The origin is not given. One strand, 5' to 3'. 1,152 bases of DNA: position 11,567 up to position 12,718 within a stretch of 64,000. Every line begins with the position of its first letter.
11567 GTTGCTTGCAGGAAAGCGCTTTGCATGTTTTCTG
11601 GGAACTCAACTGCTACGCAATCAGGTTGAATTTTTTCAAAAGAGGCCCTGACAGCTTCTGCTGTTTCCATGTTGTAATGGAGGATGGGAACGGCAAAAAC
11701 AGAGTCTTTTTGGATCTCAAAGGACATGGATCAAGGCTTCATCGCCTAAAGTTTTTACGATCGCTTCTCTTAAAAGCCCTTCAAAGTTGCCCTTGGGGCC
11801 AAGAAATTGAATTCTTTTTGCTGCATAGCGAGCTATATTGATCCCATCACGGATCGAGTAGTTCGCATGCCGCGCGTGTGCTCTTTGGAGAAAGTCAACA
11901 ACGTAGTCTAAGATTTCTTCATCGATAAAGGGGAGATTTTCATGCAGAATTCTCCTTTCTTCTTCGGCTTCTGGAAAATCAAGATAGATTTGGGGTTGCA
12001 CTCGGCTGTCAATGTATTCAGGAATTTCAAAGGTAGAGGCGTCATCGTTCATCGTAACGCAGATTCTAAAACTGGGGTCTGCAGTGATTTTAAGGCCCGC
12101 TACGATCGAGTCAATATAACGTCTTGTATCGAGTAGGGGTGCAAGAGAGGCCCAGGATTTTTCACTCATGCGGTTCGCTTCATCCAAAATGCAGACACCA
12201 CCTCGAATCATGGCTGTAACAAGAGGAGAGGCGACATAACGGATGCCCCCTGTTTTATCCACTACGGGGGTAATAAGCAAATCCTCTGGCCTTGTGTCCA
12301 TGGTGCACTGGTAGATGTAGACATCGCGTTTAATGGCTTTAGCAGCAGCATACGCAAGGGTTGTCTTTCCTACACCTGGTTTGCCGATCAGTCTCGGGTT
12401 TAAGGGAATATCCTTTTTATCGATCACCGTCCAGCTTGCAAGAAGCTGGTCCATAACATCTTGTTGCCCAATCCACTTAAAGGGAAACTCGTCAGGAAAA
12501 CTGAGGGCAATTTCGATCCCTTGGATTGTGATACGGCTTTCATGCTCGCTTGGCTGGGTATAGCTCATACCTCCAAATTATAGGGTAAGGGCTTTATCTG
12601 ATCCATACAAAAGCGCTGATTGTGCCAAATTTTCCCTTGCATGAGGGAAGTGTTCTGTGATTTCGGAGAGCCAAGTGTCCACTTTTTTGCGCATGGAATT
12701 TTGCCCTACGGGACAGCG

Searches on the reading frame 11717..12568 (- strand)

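Call 20: search_protein_families(library=ncbifam, proteins=[window:11717-12568:-], max_evalue=0.00001)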
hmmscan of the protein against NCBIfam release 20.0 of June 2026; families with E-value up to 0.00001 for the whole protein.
window:11717-12568:- (283 aa): 2 families
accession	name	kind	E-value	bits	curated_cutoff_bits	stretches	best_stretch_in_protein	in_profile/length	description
NF047784.1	MadB_ATPase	equivalog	3.4e-07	29.7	475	0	112-251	126-263/298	MadB family AAA-type ATPase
TIGR00635.1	ruvB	equivalog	8.8e-06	25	299.05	0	32-98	6-73/305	Holliday junction branch migration DNA helicase RuvB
